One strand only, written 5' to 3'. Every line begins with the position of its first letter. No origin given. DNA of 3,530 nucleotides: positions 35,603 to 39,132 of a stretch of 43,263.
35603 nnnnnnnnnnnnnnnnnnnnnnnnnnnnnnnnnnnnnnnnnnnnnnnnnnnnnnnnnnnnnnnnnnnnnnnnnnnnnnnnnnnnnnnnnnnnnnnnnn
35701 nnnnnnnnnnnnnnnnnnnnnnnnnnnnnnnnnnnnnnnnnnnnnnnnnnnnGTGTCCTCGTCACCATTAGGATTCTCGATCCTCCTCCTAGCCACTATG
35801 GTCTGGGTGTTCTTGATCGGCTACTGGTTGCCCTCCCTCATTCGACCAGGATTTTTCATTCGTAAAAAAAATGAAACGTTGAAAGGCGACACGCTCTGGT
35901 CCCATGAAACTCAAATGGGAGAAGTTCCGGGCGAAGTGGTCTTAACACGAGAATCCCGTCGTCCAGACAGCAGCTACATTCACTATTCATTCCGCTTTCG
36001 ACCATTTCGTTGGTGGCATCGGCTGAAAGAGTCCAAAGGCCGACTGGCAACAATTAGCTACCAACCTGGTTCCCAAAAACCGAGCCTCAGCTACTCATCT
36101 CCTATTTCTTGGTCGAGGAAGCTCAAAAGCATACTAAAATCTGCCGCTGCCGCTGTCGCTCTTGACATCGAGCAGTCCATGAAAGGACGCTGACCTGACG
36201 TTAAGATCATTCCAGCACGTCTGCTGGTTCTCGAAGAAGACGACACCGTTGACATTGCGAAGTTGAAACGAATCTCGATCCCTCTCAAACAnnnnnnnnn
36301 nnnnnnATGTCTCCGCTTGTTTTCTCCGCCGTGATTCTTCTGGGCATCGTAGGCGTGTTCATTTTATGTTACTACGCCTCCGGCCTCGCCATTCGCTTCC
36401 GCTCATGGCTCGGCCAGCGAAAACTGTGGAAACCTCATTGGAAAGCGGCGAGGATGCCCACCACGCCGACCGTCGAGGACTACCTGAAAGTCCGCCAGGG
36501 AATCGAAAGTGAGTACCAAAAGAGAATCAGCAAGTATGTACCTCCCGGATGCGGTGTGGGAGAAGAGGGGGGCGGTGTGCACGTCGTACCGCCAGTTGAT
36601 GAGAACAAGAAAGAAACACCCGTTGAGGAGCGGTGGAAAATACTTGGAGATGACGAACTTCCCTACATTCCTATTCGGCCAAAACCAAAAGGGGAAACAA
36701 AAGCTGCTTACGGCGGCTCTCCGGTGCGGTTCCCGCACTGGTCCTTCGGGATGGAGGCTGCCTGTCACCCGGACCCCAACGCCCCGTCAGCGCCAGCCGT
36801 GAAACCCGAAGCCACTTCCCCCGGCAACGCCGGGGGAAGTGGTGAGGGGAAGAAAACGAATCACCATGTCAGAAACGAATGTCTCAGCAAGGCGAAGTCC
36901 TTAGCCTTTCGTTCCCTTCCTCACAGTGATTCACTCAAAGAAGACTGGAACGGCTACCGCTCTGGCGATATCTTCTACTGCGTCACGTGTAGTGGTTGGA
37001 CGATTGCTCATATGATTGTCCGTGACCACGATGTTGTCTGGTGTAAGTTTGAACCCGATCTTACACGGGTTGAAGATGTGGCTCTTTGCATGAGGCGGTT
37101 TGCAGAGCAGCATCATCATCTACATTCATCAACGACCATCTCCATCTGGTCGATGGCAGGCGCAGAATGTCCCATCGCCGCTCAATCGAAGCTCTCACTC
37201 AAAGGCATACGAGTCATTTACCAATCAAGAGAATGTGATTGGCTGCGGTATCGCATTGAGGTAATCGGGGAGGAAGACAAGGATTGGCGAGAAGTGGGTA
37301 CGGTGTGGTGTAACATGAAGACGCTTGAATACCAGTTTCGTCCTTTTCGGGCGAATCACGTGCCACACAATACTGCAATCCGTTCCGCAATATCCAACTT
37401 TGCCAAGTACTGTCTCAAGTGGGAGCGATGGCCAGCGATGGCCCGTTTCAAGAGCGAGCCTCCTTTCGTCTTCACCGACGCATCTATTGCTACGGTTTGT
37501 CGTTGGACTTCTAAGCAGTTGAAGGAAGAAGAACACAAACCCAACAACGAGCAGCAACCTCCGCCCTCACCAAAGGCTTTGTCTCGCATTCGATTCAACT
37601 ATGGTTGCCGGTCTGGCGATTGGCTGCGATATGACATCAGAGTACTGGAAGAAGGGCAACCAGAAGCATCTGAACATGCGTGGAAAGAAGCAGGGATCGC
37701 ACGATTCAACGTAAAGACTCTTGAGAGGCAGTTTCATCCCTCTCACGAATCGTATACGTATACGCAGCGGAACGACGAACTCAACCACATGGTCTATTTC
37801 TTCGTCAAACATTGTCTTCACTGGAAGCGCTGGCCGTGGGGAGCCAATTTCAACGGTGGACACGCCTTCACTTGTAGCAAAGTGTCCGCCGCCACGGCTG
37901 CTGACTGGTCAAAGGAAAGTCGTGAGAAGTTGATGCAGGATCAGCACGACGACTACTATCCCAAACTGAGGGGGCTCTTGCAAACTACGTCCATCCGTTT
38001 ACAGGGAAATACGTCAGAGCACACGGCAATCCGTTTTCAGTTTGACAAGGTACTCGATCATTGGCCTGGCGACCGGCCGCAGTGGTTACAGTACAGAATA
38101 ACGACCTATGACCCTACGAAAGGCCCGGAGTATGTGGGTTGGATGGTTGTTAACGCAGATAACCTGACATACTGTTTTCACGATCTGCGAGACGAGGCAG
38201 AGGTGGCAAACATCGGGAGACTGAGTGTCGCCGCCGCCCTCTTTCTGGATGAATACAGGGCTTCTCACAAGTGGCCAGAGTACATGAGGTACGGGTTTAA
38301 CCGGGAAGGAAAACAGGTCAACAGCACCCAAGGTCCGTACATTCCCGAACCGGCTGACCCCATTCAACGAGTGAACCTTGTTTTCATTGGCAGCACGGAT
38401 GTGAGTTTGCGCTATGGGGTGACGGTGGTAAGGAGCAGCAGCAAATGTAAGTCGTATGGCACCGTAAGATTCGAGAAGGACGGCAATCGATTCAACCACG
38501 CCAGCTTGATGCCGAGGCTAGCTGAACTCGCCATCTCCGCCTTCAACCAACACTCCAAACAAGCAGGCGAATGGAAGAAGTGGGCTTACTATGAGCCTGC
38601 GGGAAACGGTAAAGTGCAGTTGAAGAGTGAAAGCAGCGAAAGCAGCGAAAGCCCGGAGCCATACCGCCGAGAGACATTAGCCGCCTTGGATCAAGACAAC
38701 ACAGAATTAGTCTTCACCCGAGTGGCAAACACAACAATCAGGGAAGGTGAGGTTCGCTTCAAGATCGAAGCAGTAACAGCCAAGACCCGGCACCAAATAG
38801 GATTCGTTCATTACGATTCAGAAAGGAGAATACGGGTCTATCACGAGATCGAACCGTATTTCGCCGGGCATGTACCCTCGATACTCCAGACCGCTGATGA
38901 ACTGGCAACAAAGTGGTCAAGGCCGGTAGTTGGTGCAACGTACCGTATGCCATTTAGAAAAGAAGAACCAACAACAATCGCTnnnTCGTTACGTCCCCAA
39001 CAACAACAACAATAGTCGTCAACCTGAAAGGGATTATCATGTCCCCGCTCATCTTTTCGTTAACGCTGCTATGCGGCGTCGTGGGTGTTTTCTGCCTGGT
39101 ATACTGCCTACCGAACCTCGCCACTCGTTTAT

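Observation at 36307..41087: Tandem paralogs sharing only an N-terminal anchor and K/P-rich linker, with unrelated large C-terminal bodies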

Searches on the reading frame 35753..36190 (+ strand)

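Call 6: search_protein_families(library=pfam, proteins=[window:35753-36190:+], max_evalue=0.1)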
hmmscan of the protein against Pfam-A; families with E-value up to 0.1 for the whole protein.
window:35753-36190:+ (146 aa): 0 families

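Call 7: search_protein_families(library=ncbifam, proteins=[window:35753-36190:+], max_evalue=0.1)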
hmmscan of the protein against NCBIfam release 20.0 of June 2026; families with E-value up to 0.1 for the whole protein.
window:35753-36190:+ (146 aa): 0 families

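Call 58: search_protein_families(library=padloc, proteins=[window:35753-36190:+], max_evalue=0.1)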
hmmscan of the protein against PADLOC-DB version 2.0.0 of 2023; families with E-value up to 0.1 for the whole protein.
window:35753-36190:+ (146 aa): 0 families

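Call 59: search_protein_families(library=phrogs, proteins=[window:35753-36190:+], max_evalue=0.1)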
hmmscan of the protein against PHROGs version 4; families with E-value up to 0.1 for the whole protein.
window:35753-36190:+ (146 aa): 1 family
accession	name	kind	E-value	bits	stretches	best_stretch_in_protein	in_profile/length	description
phrog_34177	-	unknown function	0.0052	17.9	1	12-69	5-62/107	-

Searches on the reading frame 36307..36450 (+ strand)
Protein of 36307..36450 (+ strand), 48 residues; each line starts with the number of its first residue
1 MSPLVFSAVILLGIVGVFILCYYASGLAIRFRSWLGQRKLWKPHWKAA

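Call 56: find_related_loci(query=A5, collection=metagenome_contigs, flank=6000)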
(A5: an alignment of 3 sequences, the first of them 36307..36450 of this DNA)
Query A5 (48 aa) in metagenome_contigs; peptide patterns used: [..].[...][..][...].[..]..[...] (x = any residue, [..] = any of these).
437 stretches matched a pattern, but none encodes a relative of the query by tblastn (E <= 1e-3).

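Call 71: search_solved_structures(query=A5, max_evalue=10, show_alignments=3)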
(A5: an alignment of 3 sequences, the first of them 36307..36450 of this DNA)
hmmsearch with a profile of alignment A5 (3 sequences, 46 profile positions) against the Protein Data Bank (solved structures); distinct sequences matched with E-value up to 10: 3.
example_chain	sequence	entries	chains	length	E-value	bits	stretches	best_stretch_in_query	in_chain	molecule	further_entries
7ric_A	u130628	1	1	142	1.5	12.1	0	24-35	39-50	Griffithsin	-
8wc3_R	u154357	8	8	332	3.6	10.9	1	13-42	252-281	Trace amine-associated receptor 1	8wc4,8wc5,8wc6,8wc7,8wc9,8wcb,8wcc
8jlj_R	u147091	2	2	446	9.5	9.5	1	13-42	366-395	Soluble cytochrome b562,Trace amine-associated receptor 1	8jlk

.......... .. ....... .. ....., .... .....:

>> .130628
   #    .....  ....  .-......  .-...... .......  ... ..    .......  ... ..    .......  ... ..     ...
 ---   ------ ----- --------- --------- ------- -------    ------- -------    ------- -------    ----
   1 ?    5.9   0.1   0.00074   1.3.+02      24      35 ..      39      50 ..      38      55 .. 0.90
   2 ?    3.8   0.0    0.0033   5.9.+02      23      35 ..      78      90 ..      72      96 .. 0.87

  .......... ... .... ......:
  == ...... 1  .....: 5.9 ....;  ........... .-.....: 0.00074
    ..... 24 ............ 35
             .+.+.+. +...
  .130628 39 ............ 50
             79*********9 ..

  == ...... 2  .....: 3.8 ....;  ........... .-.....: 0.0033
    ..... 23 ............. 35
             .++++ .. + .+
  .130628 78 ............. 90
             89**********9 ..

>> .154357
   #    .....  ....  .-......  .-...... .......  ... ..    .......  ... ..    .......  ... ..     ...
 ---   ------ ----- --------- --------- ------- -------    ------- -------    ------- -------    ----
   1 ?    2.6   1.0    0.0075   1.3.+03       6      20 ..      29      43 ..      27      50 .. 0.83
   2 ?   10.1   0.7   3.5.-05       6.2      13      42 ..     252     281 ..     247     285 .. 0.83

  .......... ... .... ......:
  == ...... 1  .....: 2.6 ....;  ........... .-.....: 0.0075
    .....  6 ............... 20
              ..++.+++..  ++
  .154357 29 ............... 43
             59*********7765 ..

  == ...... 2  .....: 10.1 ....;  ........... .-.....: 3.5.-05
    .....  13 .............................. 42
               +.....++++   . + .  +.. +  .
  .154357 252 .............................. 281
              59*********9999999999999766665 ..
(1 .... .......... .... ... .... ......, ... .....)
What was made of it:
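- On TatA/TatB (Pfam TatA_B_E): No match at E <= 10 to any Tat protein in the search of PDB sequences (call 71).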

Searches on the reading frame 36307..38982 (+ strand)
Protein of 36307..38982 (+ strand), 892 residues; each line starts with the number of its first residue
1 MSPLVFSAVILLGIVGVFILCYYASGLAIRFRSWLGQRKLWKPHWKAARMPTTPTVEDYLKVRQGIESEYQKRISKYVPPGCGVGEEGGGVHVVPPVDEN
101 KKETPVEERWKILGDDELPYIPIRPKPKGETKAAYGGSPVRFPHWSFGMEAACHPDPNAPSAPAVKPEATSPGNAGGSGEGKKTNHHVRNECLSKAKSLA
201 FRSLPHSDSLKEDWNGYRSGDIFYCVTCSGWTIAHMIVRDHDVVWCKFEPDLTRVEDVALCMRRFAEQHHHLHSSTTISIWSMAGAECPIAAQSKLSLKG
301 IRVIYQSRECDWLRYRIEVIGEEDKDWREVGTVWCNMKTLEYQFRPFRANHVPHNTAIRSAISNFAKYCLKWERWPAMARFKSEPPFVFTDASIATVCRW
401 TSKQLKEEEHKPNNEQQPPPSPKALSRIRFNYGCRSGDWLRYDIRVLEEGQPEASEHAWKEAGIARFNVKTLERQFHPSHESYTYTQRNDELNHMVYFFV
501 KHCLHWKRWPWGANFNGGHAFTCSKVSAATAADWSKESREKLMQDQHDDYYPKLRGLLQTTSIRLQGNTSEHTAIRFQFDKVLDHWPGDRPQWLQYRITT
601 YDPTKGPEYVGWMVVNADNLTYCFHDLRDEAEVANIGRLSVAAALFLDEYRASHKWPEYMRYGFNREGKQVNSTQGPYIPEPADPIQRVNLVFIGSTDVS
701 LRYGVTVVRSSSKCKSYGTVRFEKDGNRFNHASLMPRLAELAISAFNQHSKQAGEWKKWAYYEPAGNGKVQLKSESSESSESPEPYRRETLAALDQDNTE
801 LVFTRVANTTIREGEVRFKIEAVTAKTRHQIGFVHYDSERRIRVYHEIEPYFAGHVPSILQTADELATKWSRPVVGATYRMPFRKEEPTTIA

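Call 6: search_protein_families(library=pfam, proteins=[window:36307-38982:+], max_evalue=0.1)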
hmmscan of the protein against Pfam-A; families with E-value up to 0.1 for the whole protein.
window:36307-38982:+ (892 aa): 1 family
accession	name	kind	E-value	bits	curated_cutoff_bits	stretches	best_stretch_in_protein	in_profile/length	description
PF04293.20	SpoVR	-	0.07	12.3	27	0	133-150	42-59/407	SpoVR like protein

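Call 7: search_protein_families(library=ncbifam, proteins=[window:36307-38982:+], max_evalue=0.1)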
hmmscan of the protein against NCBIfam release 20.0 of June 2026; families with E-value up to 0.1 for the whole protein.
window:36307-38982:+ (892 aa): 0 families

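Call 11: find_homologous_proteins(query=window:36307-38982:+)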
Query window:36307-38982:+ (892 aa): 1 proteins with E <= 0.001 among 5058 candidates.
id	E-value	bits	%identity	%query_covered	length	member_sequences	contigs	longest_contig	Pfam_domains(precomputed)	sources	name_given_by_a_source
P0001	0.0e+0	2142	100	100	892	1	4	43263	-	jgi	-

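Call 13: find_encoding_contigs(protein=P0001, flank=10000, max_places=6)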
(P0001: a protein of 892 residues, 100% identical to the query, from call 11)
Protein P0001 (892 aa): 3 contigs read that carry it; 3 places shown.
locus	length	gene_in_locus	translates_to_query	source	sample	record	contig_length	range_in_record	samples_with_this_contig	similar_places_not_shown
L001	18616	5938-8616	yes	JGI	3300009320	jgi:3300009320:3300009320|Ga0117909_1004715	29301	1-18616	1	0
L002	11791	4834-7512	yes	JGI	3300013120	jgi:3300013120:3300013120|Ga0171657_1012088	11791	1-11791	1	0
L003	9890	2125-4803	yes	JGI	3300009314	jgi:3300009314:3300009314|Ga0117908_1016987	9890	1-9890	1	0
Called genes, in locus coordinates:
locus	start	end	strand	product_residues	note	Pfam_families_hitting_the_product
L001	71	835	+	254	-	-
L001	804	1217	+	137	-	-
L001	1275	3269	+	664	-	PF00404:Dockerin_1 (faint)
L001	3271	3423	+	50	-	-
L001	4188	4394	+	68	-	-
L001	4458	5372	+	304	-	PF02729:OTCace_N, PF00185:OTCace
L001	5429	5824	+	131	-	-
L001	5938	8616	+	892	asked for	-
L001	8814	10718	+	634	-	-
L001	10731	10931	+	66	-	-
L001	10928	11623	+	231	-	PF02080:TrkA_C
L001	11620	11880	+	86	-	-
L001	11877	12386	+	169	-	PF12694:cpYpsA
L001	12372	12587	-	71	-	-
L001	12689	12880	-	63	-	-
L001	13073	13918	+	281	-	PF03747:ADP_ribosyl_GH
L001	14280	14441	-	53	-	-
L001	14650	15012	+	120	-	-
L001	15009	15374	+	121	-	-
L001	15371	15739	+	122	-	-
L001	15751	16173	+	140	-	-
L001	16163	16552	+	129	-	-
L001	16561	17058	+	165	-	-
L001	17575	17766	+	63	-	-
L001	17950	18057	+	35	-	-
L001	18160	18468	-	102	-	-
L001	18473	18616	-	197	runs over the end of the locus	PF12146:Hydrolase_4 (faint)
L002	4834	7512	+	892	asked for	-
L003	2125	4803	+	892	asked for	-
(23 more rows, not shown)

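Call 39: find_related_loci(query=A3, collection=metagenome_contigs, flank=10000)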
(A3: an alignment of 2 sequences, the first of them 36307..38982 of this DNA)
Query A3 (892 aa) in metagenome_contigs; peptide patterns used: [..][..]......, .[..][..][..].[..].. (x = any residue, [..] = any of these).
178 stretches matched a pattern, but none encodes a relative of the query by tblastn (E <= 1e-3).

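Call 42: find_homologous_proteins(query=A4, max_evalue=10)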
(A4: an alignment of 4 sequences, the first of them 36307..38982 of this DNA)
Query A4 (4 sequences) (892 aa, profile of the alignment): 1 proteins with E <= 10 among 7174 candidates.
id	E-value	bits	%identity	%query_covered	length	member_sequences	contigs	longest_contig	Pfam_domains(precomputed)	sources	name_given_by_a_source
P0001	1.4e-140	486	100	100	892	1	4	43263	-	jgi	-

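Call 58: search_protein_families(library=padloc, proteins=[window:36307-38982:+], max_evalue=0.1)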
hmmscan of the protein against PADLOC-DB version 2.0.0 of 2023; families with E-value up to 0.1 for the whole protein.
window:36307-38982:+ (892 aa): 0 families

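Call 59: search_protein_families(library=phrogs, proteins=[window:36307-38982:+], max_evalue=0.1)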
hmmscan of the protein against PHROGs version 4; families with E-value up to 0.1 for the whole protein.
window:36307-38982:+ (892 aa): 0 families

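Call 66: find_related_loci(query=A3, collection=viral_contigs, flank=6000)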
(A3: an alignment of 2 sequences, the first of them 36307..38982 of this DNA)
Query A3 (892 aa) in viral_contigs; peptide patterns used: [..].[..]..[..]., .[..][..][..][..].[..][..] (x = any residue, [..] = any of these).
148 stretches matched a pattern, but none encodes a relative of the query by tblastn (E <= 1e-3).

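Call 67: search_protein_families(library=pfam, proteins=[L001:13073-13915:+, L001:14650-15009:+, L001:16561-17055:+], max_evalue=0.001)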
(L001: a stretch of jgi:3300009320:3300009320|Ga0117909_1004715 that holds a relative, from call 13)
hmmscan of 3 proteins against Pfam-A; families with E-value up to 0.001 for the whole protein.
L001:13073-13915:+ (281 aa): 1 family
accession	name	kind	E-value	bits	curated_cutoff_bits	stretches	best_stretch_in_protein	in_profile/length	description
PF03747.19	ADP_ribosyl_GH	-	4.8e-27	95.8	26.2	1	3-167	4-177/287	ADP-ribosylglycohydrolase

L001:14650-15009:+ (120 aa): 0 families

L001:16561-17055:+ (165 aa): 0 families
